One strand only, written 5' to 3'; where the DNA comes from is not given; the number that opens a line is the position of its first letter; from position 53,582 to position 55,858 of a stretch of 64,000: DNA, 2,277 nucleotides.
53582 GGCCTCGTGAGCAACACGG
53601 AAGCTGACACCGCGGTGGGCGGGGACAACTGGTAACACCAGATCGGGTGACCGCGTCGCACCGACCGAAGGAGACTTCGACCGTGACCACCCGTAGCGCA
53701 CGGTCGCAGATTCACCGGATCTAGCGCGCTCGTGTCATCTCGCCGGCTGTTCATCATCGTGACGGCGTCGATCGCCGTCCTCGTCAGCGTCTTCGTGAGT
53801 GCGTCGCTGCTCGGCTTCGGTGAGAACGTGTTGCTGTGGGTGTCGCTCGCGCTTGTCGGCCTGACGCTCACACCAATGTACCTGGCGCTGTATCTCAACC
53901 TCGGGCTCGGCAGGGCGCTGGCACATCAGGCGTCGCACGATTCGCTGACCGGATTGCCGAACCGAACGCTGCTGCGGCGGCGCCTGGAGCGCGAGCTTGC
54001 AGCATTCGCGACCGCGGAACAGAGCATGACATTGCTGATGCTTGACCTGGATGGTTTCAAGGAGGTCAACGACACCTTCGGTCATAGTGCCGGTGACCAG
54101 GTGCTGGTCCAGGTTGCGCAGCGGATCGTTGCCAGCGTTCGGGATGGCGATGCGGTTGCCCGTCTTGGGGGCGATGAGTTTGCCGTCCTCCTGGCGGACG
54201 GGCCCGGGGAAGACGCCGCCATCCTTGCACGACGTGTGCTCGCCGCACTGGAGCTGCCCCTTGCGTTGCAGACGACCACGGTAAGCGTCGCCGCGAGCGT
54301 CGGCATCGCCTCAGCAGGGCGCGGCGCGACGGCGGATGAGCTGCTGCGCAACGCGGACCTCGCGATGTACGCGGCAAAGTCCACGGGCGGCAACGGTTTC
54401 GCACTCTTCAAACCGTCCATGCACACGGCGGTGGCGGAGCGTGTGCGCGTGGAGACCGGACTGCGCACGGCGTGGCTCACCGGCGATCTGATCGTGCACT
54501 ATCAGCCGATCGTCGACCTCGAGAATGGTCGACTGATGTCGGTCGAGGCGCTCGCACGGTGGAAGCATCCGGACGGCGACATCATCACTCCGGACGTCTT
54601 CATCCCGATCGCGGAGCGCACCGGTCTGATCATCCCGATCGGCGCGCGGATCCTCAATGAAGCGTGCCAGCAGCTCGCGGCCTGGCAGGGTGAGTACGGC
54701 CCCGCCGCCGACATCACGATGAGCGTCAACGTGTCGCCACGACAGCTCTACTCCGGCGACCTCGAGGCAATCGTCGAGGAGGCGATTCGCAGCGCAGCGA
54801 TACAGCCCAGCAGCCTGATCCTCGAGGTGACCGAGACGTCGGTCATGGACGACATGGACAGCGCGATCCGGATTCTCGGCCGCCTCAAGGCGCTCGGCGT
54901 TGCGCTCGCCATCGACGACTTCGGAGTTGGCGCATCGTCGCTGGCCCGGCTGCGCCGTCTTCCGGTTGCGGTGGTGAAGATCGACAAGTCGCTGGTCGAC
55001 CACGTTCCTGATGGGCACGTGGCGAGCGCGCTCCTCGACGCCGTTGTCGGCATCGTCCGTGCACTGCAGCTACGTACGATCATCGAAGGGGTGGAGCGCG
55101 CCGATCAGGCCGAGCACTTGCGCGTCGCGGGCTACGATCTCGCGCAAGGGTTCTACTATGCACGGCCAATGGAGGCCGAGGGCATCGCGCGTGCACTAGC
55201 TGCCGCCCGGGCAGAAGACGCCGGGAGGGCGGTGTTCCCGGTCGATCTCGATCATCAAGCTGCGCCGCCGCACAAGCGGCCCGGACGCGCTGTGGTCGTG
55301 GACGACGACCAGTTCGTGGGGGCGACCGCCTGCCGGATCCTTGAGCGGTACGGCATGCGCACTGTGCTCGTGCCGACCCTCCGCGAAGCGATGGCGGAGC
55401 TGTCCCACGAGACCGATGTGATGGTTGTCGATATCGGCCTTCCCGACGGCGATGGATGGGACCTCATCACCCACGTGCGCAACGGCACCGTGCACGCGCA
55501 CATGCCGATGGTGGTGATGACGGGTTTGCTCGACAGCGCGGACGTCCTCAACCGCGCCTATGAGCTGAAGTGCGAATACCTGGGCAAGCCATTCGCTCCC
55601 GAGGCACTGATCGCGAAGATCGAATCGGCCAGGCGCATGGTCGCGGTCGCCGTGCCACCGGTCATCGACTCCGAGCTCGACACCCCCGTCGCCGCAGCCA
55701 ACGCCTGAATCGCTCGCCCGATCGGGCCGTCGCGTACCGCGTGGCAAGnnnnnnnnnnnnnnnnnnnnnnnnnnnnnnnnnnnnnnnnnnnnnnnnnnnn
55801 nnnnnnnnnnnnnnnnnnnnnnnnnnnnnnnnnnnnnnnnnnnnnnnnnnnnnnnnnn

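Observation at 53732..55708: Unusual TM-GGDEF-EAL-REC architecture (receiver domain at the C-terminus)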

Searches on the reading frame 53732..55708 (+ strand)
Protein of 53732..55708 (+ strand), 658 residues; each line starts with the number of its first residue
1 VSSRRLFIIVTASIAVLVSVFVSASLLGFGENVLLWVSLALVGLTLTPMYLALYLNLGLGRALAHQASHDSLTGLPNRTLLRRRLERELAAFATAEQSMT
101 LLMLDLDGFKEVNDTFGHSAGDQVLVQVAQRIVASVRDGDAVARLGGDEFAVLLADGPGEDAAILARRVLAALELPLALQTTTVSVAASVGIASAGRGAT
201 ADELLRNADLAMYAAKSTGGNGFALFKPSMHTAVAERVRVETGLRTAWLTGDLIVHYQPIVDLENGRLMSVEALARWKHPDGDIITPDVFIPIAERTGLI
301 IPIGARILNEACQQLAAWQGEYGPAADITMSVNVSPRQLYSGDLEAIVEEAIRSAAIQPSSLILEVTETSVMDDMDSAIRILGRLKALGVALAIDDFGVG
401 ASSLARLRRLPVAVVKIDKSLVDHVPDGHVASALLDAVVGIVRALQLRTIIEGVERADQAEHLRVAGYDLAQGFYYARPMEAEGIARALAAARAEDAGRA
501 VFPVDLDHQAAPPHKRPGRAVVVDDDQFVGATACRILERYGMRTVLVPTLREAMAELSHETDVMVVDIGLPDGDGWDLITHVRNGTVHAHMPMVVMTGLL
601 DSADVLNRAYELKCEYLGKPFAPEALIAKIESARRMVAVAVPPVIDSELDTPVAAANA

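Call 3: search_protein_families(library=pfam, proteins=[window:53732-55708:+], max_evalue=1)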
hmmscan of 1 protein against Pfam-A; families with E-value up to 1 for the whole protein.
window:53732-55708:+ (658 aa): 3 families
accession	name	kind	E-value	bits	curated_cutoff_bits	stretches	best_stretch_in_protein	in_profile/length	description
PF00563.25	EAL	-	2.7e-68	230.3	31.3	1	244-479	4-236/236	EAL domain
PF00990.26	GGDEF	-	1.7e-46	158.4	23.8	1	67-221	1-160/161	Diguanylate cyclase, GGDEF domain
PF00072.30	Response_reg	-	1.2e-13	51.6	30.2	1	521-631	2-111/111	Response regulator receiver domain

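Call 4: search_protein_families(library=ncbifam, proteins=[window:53732-55708:+], max_evalue=0.01)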
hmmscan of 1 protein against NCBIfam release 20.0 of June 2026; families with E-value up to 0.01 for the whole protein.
window:53732-55708:+ (658 aa): 87 families (the best 25 are shown)
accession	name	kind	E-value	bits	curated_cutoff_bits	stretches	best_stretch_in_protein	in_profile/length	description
NF045675.1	PhdiestaseDibA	equivalog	7.2e-126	421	980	1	62-485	198-621/623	phosphodiesterase DibA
NF007474.0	PRK10060.1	equivalog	2.2e-104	350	782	1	63-493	233-658/663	cyclic di-GMP phosphodiesterase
NF008467.0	PRK11359.1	equivalog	1.6e-99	334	857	1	68-490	377-793/800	oxygen-sensing cyclic-di-GMP phosphodiesterase DosP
NF053781.1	cdiGMPphdstlr2612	equivalog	8.5e-98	328.4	1600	1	62-489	835-1265/1268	Tlr1612 family c-di-GMP phosphodiesterase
NF052458.1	PhdiestGepA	equivalog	4.4e-93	313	1200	1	61-482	419-834/840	phosphodiesterase GepA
NF008807.1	PRK11829.1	equivalog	6.5e-81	272.4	733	1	70-482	245-655/670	biofilm formation regulator HmsP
NF007298.0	PRK09776.1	equivalog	1e-69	235.6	1135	1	60-482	677-1099/1111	diguanylate cyclase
NF007423.1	PRK09966.1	equivalog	5.4e-51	173.7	325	1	62-216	234-390/390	diguanylate cyclase DgcN/YfiN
NF007839.0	PRK10551.1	equivalog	5.7e-48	163.8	461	1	237-492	261-513/518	cyclic di-GMP phosphodiesterase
TIGR00254.1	GGDEF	domain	9.8e-46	155.5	37.4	1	63-223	1-164/168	diguanylate cyclase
NF007135.0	PRK09581.1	equivalog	1.5e-44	152.6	474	2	65-221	290-450/457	PleD family two-component system response regulator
NF052596.1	RR_EAL_PvrR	equivalog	2e-43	148.5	580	1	124-491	22-391/398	response regulator cyclic di-GMP phosphodiesterase PvrR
NF038266.1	diguan_SiaD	equivalog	3.8e-42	144.4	290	1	59-221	86-250/252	biofilm regulation diguanylate cyclase SiaD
NF051473.1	DigCycDgcsShew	equivalog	9.7e-41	140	400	1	62-225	130-290/291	diguanylate cyclase DgcS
NF007380.0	PRK09894.1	equivalog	8.5e-40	136.9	256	1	64-227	126-288/296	diguanylate cyclase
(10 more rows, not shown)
